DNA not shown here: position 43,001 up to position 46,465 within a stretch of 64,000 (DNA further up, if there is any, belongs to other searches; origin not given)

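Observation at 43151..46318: Intron-less 1055-aa NRPS-like A-T-R reductase in a eukaryotic context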

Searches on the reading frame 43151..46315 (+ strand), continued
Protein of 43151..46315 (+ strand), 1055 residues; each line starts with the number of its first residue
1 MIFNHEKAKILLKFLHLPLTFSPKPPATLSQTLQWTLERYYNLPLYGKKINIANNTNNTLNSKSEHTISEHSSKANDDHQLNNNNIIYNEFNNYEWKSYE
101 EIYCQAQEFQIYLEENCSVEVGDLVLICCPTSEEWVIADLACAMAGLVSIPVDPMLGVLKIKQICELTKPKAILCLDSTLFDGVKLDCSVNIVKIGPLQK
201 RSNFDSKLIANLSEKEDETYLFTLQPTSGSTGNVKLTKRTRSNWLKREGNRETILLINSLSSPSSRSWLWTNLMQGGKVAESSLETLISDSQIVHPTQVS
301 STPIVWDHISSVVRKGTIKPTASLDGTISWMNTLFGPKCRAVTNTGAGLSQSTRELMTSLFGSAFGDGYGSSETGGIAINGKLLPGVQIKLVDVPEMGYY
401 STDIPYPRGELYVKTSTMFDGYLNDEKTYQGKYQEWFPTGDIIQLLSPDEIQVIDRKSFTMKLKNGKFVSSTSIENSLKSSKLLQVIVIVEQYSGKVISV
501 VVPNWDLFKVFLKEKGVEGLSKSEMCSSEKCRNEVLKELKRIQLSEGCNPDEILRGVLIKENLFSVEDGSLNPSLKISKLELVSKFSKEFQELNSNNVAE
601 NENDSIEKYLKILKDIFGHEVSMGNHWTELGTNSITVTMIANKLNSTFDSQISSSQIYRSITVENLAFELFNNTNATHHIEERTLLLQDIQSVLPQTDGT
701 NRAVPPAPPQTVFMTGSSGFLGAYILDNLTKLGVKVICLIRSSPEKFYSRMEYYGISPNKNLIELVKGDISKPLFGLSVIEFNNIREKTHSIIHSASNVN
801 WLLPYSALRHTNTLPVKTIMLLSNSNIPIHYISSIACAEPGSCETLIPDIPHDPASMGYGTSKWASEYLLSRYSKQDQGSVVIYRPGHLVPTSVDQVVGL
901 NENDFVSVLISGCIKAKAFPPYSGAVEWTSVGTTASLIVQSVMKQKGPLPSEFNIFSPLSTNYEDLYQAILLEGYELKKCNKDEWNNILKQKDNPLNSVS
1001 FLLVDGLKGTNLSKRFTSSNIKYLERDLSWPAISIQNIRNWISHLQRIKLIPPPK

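Call 46: search_protein_families(library=pfam, proteins=[L002:4186-4872:+, L002:4970-5254:+, L002:5343-6749:+, L005:51-2912:+, L005:7364-7810:-, L005:7807-8298:-, L005:7036-7305:+, L001:184-774:+, L001:6388-6729:+, L001:7980-8552:+], max_evalue=1)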
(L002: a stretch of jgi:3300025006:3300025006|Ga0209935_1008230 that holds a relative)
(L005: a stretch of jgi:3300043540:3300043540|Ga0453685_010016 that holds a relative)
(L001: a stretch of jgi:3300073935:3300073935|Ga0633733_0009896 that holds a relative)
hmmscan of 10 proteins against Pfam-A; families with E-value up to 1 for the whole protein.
L002:4186-4872:+ (228 aa): 0 families

L002:4970-5254:+ (94 aa): 0 families

L002:5343-6749:+ (468 aa): 1 family
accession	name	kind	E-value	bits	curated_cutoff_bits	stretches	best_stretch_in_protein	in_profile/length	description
PF25171.1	Beta-prop_WDR36-Utp21_1st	-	0.064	13.1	80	1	263-323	125-182/266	WDR36/Utp21 first beta-propeller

L005:51-2912:+ (953 aa): 7 families
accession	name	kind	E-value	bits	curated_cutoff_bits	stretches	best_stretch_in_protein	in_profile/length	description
PF00533.33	BRCT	-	0.00025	21.6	21.3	1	20-85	6-71/78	BRCA1 C Terminus (BRCT) domain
PF12738.14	PTCB-BRCT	-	0.0065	16.9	22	1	42-85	22-61/63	twin BRCT domain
PF01637.24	ATPase_2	-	0.013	15.8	33.2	1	216-338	30-145/225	ATPase domain predominantly from Archaea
PF13401.12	AAA_22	-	0.089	13.6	27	1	215-324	14-107/130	AAA domain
PF13086.12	AAA_11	-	0.13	12.5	27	1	845-930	92-175/257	AAA domain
PF11600.14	CAF1A_acidic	-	0.4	10.9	26.4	1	876-927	14-74/140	Chromatin assembly factor 1 complex p150 subunit, acidic region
PF09831.14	DUF2058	-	0.42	11.2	25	1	862-926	4-70/174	Uncharacterized protein conserved in bacteria (DUF2058)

L005:7364-7810:- (148 aa): 0 families

L005:7807-8298:- (163 aa): 0 families

L005:7036-7305:+ (89 aa): 1 family
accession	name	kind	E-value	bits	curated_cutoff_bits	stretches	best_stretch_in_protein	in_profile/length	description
PF16095.11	COR-A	-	0.04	14.3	35.3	1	44-72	62-90/143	C-terminal of Roc, COR-A domain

L001:184-774:+ (196 aa): 2 families
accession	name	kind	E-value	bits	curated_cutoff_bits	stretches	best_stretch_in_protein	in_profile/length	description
PF19568.5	Spore_III_AA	-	7.1e-07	29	27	1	2-106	161-270/306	Sporulation stage III, protein AA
PF03266.21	NTPase_1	-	0.0093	16.3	23.9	1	47-72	79-106/168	NTPase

L001:6388-6729:+ (113 aa): 1 family
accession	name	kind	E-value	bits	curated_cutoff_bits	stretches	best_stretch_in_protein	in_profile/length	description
PF01138.27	RNase_PH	-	7.3e-18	65.7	25.5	1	8-110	1-112/130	3' exoribonuclease family, domain 1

L001:7980-8552:+ (190 aa): 12 families
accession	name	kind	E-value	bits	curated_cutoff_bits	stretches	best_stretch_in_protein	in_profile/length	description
PF24681.1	Kelch_KLHDC2_KLHL20_DRC7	-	5.3e-39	134.2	50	1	2-189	38-218/221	KLHDC2/KLHL20/DRC7 Kelch-repeats domain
PF24981.1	Beta-prop_ATRN-LZTR1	-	4.6e-29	102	50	1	2-189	27-216/289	Attractin/LZTR1 beta-propeller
PF13415.12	Kelch_3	-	2e-24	85.6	22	3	25-74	2-47/48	Galactose oxidase, central domain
PF01344.31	Kelch_1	-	1e-21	76.5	20.1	2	67-107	2-42/46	Kelch motif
PF13418.12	Kelch_4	-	4.5e-20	71.8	21.6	3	67-109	2-45/49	Galactose oxidase, central domain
PF13964.12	Kelch_6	-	5.9e-19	67.8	25.3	2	16-58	3-44/50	Kelch motif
PF13854.13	Kelch_HCF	-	1.9e-18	67.3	113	2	2-85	172-258/345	Host cell factor, Kelch-repeats domain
PF07646.21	Kelch_2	-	5.8e-09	35.9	21.3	2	67-106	2-43/48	Kelch motif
PF25210.1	Kelch_FKB95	-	1.1e-06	28.9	70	1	11-132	29-148/268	FKB95, Kelch-repeats domain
PF24996.1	NANM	-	7.5e-06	25.5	45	2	21-87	60-127/350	N-acetylneuraminate epimerase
PF03089.20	RAG2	-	0.027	13.9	21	1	16-87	155-229/339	Recombination activating protein 2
PF23621.1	BP74_N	-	0.06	13.6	27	1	31-59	43-71/114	BP74 N-terminal domain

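Call 48: find_related_loci(query=A2, collection=viral_contigs, flank=5000)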
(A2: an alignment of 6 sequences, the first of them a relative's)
Query A2 (1055 aa) in viral_contigs; peptide patterns used: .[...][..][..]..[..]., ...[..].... (x = any residue, [..] = any of these).
33 stretches matched a pattern, but none encodes a relative of the query by tblastn (E <= 1e-3).

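Call 49: find_related_loci(query=A2, collection=genome_contigs, flank=3000)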
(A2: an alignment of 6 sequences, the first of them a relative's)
Query A2 (1055 aa) in genome_contigs; peptide patterns used: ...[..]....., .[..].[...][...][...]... (x = any residue, [..] = any of these).
19 stretches matched a pattern, but none encodes a relative of the query by tblastn (E <= 1e-3).

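Call 50: find_related_loci(query=A2, collection=metagenome_contigs, flank=8000)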
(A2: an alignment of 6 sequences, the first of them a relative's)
Query A2 (1055 aa) in metagenome_contigs; peptide patterns used: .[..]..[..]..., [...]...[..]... (x = any residue, [..] = any of these).
181 stretches matched a pattern; 5 encode a relative of the query (tblastn E <= 1e-3); 5 distinct loci.
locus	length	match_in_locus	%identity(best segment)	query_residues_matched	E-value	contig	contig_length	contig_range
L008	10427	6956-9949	39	93-1045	0e+0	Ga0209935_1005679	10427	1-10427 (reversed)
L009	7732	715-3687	39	93-1045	0e+0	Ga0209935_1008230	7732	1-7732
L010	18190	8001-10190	26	227-885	9e-57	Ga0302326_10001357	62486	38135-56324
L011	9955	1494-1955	25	329-479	4e-7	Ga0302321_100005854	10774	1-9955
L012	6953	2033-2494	25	329-479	4e-7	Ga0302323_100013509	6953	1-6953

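Call 53: search_protein_families(library=pfam, proteins=[L008:160-579:+, L008:816-1199:+, L008:1805-2509:-, L008:2316-3404:-, L008:4742-5122:-, L008:5401-6189:-, L008:6353-6766:-], max_evalue=0.01)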
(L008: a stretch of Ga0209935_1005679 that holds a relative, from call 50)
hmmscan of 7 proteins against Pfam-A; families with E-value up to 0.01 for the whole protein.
L008:160-579:+ (139 aa): 2 families
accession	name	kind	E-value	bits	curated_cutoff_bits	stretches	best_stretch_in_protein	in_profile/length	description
PF22786.2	Tag1_C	-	7.8e-07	29.8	27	1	18-87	43-112/113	Tag1 C-terminal domain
PF12505.14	DUF3712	-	0.0003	21.5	24.1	1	17-89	10-77/125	Protein of unknown function (DUF3712)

L008:816-1199:+ (127 aa): 0 families

L008:1805-2509:- (234 aa): 8 families
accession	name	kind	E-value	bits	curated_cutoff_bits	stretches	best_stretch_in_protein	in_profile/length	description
PF05175.20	MTS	-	4.4e-09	36.6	23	1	23-110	32-108/170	Methyltransferase small domain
PF13847.12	Methyltransf_31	-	5.7e-08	33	27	1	26-164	7-113/145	Methyltransferase domain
PF08242.18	Methyltransf_12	-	1.2e-07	32.7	30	1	27-107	1-72/98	Methyltransferase domain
PF13649.12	Methyltransf_25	-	7.3e-07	30.2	27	1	26-106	1-70/97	Methyltransferase domain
PF06325.19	PrmA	-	2.7e-05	24.2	22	1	23-107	162-233/296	Ribosomal protein L11 methyltransferase (PrmA)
PF08241.18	Methyltransf_11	-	0.0019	19.2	21.2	1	27-80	1-46/95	Methyltransferase domain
PF13489.12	Methyltransf_23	-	0.002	18.3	27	1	26-107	26-88/164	Methyltransferase domain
PF01170.24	UPF0020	-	0.0079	16.3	22.3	0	47-110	76-131/197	RMKL-like, methyltransferase domain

L008:2316-3404:- (362 aa): 0 families

L008:4742-5122:- (126 aa): 1 family
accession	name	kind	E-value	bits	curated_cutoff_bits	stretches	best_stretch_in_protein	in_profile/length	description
PF07653.23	SH3_2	-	0.0025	17.9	21.8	0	66-96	17-44/55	Variant SH3 domain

L008:5401-6189:- (262 aa): 0 families

L008:6353-6766:- (137 aa): 2 families
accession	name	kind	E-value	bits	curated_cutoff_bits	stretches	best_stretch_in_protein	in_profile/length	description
PF12937.12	F-box-like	-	3.1e-08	33.7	24.3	1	15-56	6-46/47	F-box-like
PF00646.38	F-box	-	0.0021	18.3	20.5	1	23-48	14-39/43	F-box domain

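Call 67: predict_structure(alignment_id=A3)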
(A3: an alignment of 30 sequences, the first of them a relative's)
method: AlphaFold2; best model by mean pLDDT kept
length: 1055 residues; sequences in the alignment: 30
mean_pLDDT: 76.7   pTM: 0.52
mean pLDDT of the five models: 76.7, 75.4, 75.3, 74.7, 74.5
residues with pLDDT >= 90: 210; 70-90: 549; 50-70: 205; < 50: 91
segments of 3 or more residues with pLDDT < 50: 1-3, 12-14, 16-20, 54-91, 427-432, 465-467, 572-576, 596-601, 673-677, 700-702
pLDDT, mean of each block of 10 residues (from residue 1): 49 46 74 90 90 48 37 33 33 81 93 90 91 92 95 77 86 81 65 74 83 90 78 75 81 85 83 91 85 88 80 78 72 88 76 81 85 82 89 69 79 82 60 68 88 72 55 69 70 71 84 87 87 85 71 80 66 52 73 56 74 73 74 59 73 60 77 57 83 72 63 92 94 95 87 88 94 91 93 87 79 90 85 66 61 74 89 80 83 67 82 90 73 89 73 75 85 91 87 76 63 55 64 83 85 82
secondary structure, 60 per line:
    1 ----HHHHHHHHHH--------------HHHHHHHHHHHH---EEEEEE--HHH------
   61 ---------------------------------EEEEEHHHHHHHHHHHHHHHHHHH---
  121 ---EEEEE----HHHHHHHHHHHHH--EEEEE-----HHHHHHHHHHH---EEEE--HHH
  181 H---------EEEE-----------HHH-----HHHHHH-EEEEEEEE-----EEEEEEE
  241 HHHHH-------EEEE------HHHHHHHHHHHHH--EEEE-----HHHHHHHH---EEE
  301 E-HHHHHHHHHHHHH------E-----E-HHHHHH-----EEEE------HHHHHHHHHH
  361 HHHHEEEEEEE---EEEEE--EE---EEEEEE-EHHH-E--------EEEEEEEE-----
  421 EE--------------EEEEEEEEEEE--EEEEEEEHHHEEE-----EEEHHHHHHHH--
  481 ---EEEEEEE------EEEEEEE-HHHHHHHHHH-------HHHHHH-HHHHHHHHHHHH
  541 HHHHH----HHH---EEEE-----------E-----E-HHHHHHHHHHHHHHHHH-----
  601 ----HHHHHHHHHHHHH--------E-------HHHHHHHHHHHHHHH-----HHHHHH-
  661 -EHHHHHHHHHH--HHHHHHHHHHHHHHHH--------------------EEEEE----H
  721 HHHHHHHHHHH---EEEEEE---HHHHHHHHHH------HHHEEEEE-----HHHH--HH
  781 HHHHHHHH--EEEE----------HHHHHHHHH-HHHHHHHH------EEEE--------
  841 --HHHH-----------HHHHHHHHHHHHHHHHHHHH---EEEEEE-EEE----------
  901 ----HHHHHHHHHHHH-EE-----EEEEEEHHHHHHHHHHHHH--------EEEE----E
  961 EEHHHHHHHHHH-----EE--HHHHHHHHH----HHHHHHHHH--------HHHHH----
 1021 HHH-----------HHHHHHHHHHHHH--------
elements in order (helices of 4 or more, strands of 3 or more residues): H5-14 H29-40 E44-49 E94-98 H99-117 E124-128 H133-145 E148-152 H158-168 E172-175 H178-181 E191-194 H214-219 E221-228 E234-240 H241-245 E253-256 H263-275 E278-281 H287-294 E298-301 H303-315 H330-335 E341-344 H351-364 E365-371 E375-379 E387-392 E408-415 E437-447 E450-456 E460-462 E468-470 H471-478 E484-490 E497-503 H505-514 H522-527 H529-545 E556-559 H579-595 H605-617 H634-648 H654-659 H663-672 H675-690 E711-715 H720-731 E735-740 H744-753 E763-767 H773-776 H779-788 E791-794 H805-813 H815-822 E829-832 H843-846 H858-877 E881-886 E888-890 H905-916 E925-930 H931-943 E952-955 E960-962 H963-972 H982-990 H995-1003 H1012-1016 H1035-1047
